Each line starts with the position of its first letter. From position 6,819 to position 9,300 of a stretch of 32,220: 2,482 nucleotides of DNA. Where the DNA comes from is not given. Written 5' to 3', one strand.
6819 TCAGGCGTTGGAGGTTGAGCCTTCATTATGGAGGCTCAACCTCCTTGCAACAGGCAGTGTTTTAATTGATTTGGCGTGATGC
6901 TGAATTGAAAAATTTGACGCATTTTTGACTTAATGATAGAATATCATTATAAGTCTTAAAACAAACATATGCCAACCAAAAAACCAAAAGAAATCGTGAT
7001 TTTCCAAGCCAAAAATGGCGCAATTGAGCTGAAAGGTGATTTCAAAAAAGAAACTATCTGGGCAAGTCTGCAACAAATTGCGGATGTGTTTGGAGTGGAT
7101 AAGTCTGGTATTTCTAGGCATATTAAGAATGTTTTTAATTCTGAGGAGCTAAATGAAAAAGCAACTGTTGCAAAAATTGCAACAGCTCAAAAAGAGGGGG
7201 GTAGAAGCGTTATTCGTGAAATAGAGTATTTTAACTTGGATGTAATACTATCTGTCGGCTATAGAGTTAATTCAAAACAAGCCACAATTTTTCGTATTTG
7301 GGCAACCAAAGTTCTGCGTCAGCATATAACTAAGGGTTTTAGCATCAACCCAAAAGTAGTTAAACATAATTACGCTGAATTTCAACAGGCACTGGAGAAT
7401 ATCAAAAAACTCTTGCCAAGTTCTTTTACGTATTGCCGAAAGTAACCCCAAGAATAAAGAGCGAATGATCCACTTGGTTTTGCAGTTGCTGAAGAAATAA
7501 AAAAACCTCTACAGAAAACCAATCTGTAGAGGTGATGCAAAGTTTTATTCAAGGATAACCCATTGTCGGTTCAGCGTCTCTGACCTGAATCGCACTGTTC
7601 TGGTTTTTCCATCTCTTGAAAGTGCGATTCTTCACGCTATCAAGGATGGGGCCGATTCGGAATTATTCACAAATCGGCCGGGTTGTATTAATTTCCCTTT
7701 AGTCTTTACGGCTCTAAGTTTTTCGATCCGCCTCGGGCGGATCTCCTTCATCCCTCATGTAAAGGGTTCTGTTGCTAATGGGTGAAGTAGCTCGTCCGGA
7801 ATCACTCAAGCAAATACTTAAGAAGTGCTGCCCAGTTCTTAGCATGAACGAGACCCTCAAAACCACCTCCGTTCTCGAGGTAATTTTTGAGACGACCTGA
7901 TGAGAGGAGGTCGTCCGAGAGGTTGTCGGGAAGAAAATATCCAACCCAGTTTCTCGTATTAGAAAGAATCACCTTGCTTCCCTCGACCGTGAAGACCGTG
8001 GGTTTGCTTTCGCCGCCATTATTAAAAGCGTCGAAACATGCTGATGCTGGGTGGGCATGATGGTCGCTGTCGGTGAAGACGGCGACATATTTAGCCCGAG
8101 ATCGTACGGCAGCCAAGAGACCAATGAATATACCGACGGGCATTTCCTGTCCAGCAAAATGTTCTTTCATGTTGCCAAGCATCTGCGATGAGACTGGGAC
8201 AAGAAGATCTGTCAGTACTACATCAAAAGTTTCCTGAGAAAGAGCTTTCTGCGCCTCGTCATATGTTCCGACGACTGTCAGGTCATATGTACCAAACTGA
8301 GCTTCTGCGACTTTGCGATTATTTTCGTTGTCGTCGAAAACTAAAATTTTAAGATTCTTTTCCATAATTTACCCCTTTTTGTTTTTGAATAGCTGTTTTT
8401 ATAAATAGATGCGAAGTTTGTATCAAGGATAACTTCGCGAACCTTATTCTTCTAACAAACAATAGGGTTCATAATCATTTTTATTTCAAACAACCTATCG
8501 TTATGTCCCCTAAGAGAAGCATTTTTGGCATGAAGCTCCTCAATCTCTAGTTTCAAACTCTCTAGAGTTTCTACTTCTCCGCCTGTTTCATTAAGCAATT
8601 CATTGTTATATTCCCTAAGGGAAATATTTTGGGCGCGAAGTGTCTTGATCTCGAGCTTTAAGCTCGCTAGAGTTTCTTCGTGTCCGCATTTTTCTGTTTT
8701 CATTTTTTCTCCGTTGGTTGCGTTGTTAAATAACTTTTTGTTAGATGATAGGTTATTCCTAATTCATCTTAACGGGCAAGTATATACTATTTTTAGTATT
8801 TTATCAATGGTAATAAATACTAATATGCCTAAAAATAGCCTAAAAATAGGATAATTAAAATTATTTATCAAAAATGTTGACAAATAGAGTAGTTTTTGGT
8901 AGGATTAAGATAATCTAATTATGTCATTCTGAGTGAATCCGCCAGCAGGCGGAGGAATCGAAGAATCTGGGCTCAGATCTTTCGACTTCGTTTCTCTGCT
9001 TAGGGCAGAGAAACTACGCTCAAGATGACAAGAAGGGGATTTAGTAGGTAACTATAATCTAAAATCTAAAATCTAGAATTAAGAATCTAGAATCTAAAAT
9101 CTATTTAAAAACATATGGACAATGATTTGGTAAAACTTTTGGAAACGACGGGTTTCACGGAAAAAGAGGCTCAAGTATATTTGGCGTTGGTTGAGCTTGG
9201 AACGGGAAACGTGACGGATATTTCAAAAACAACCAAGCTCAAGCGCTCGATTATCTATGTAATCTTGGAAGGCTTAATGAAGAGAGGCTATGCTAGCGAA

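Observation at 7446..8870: Compositionally foreign two-gene island (coiled-coil protein plus atypical REC-like protein) inserted next to a truncated rhuM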

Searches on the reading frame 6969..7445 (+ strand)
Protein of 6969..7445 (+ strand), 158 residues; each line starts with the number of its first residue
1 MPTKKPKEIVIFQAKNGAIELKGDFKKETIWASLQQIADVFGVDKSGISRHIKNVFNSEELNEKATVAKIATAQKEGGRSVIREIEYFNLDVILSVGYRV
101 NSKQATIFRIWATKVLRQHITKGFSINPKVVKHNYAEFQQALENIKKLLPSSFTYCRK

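Call 6: search_protein_families(library=pfam, proteins=[window:6969-7445:+], max_evalue=1)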
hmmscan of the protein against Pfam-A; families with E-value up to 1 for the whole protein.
window:6969-7445:+ (158 aa): 11 families
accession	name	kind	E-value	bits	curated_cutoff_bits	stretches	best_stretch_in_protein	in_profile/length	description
PF13310.11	Virulence_RhuM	-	1.9e-23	83.5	33.7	1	65-148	1-87/252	Virulence protein RhuM family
PF16546.10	SGTA_dimer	-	0.0048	17.1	26.8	1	27-63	27-63/67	Homodimerisation domain of SGTA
PF13936.12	HTH_38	-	0.017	15.3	27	1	33-53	22-42/44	Helix-turn-helix domain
PF12840.13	HTH_20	-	0.023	15.1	27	1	32-53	19-40/51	Helix-turn-helix domain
PF02498.22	Bro-N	-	0.076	14.1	25.6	1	27-116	9-94/96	BRO family, N-terminal domain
PF01051.27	Rep3_N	-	0.081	13.7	22.4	1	26-90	36-94/141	Initiator Replication protein, WH1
PF12008.13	EcoR124_C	-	0.087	12.9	23.1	1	23-78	182-238/260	Type I restriction and modification enzyme - subunit R C terminal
PF13730.12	HTH_36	-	0.12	12.6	25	1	30-54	23-48/55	Helix-turn-helix domain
PF04297.20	UPF0122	-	0.17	12.6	22.7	1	33-57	35-59/101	Putative helix-turn-helix protein, YlxM / p13 like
PF12802.13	MarR_2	-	0.18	12.4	27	1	33-53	22-42/61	MarR family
PF13613.12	HTH_Tnp_4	-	0.18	11.9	27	1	33-55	21-43/53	Helix-turn-helix of DDE superfamily endonuclease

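Call 7: search_protein_families(library=padloc, proteins=[window:6969-7445:+], max_evalue=1)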
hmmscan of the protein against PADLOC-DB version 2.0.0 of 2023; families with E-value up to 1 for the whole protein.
window:6969-7445:+ (158 aa): 39 families (the best 25 are shown)
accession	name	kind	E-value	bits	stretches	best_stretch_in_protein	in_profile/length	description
PDLC04854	PDC-S05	-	5e-56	187.7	1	7-150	4-147/212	-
PDLC04965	PDC-S23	-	4.3e-55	185.4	1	6-149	4-147/327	-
PDLC04872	PDC-S05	-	7.7e-55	182.9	1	6-147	4-145/152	-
PDLC04964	PDC-S23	-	8e-51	171.2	1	7-149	4-146/331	-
PDLC04876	PDC-S05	-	2.1e-49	165.6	1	4-153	5-158/174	-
PDLC04853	PDC-S05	-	1e-47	161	1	5-148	4-149/336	-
PDLC04851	PDC-S05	-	3.4e-47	159.2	1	4-148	7-155/342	-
PDLC04858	PDC-S05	-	6.5e-46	153.5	1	6-135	4-130/138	-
PDLC04852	PDC-S05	-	3.9e-45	152.3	1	4-147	8-154/346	-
PDLC04879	PDC-S05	-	4.5e-45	152.3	1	6-135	4-131/285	-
PDLC04843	PDC-S05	-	2.8e-43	146.4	1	5-147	4-145/330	-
PDLC04868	PDC-S05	-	3.1e-43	146.1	1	5-140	4-144/335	-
PDLC04963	PDC-S23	-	1.4e-42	144.3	1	8-143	3-129/312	-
PDLC04870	PDC-S05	-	1.9e-41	139.8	1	5-148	7-151/214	-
PDLC04874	PDC-S05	-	4.2e-40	135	1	7-147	6-141/165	-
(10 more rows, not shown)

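Call 37: search_protein_families(library=ncbifam, proteins=[window:6969-7445:+], max_evalue=1)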
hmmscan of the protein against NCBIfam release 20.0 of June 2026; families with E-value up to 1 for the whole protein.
window:6969-7445:+ (158 aa): 3 families
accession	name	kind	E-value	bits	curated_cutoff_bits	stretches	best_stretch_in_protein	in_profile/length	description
TIGR02937.1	sigma70-ECF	superfamily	0.019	14.6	42.9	0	33-54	135-156/165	sigma-70 family RNA polymerase sigma factor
TIGR03001.1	Sig-70_gmx1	subfamily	0.049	13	154.6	1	33-63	179-209/244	RNA polymerase sigma-70 factor, Myxococcales family 1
NF045758.2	YlxM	equivalog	0.11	12.6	80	1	33-55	34-56/72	YlxM family DNA-binding protein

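Call 38: search_protein_families(library=phrogs, proteins=[window:6969-7445:+], max_evalue=0.1)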
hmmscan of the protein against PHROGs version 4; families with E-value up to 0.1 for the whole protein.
window:6969-7445:+ (158 aa): 6 families
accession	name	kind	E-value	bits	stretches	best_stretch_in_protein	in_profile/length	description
phrog_5060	-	transcription regulation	0.00035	21.6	1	27-126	24-119/224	anti-repressor Ant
phrog_391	-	DNA, RNA and nucleotide metabolism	0.012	16.2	1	25-65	31-71/298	replication initiation O-like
phrog_23341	-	unknown function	0.014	15.8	1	35-123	21-100/252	-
phrog_20874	-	unknown function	0.03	15.4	1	48-89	8-51/56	-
phrog_30164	-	unknown function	0.074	13.7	0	24-56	9-41/223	-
phrog_7347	-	unknown function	0.087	14.2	0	92-127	13-48/78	-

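Call 68: find_homologous_proteins(query=window:6969-7445:+, max_evalue=1e-10)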
Query window:6969-7445:+ (158 aa): 1059 proteins with E <= 1e-10 among 1128 candidates; the best 120 are listed.
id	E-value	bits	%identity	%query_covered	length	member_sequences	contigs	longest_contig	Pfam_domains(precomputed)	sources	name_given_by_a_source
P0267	3.4e-61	223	69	93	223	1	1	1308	PF13310.12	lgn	-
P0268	1.5e-58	215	68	94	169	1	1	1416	PF13310.12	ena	-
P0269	2.8e-58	214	65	96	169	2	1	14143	PF13310.12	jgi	-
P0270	4.0e-58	213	68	92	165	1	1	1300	PF13310.12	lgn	-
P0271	4.3e-58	213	67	91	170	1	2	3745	PF13310.12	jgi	-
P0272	1.2e-57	212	65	93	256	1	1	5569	PF13310.12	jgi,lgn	-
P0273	2.2e-57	211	48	96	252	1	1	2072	PF13310.12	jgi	jgi:hypothetical protein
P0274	7.3e-57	209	64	96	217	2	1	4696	PF13310.12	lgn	-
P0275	1.5e-56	208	66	94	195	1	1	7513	PF13310.12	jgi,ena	-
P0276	5.8e-56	206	64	92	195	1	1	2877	PF13310.12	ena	-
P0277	5.9e-56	206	60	97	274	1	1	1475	PF13310.12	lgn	-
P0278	6.7e-56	206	67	94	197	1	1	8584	PF13310.12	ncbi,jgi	ncbi:MAG: RhuM family protein [Candidatus Gracilibacteria bacterium]|jgi:hypothetical protein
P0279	1.7e-55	205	65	95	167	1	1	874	PF13310.12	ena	-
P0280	1.7e-55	205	64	92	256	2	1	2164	PF13310.12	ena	-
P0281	2.4e-55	204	64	94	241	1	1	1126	PF13310.12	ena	-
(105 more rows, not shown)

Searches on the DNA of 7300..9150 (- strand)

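Call 36: search_rna_families(source=window, start=7300, end=9150, threshold=evalue, max_evalue=10)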
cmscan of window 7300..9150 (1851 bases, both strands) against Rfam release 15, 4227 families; matches with E-value up to 10: 6.
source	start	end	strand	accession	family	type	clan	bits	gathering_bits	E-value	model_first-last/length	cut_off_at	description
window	8936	9001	+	RF01697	Chlorobi-RRM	Cis-reg;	-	21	45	0.26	1-73/73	no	Chlorobi-RRM RNA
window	7491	7621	-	RF00557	L10_leader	Cis-reg; leader;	-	20.3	44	1.6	1-138/138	no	Ribosomal protein L10 leader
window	7551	7667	+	RF02708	TeloSII_ncR40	Gene; sRNA;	-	18.1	186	0.83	1-162/162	no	TeloSII non coding RNA 40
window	7854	7921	-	RF00933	mir-875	Gene; miRNA;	-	18.1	84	1.4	1-73/73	no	mir-875 microRNA precursor family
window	8957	9114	-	RF04180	BTnc231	Gene; sRNA;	-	16.4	80.4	2.6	1-154/154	no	Bacteroides sRNA BTnc231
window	7314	7375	-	RF01613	ceN109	Gene; snRNA; snoRNA; CD-box;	-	16.3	52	2.9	1-67/67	no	Nematode snoRNA ceN109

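Call 62: search_rna_families(sources=[L037, L038, L039, L041, L001, L002], threshold=gathering, show_alignments=2)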
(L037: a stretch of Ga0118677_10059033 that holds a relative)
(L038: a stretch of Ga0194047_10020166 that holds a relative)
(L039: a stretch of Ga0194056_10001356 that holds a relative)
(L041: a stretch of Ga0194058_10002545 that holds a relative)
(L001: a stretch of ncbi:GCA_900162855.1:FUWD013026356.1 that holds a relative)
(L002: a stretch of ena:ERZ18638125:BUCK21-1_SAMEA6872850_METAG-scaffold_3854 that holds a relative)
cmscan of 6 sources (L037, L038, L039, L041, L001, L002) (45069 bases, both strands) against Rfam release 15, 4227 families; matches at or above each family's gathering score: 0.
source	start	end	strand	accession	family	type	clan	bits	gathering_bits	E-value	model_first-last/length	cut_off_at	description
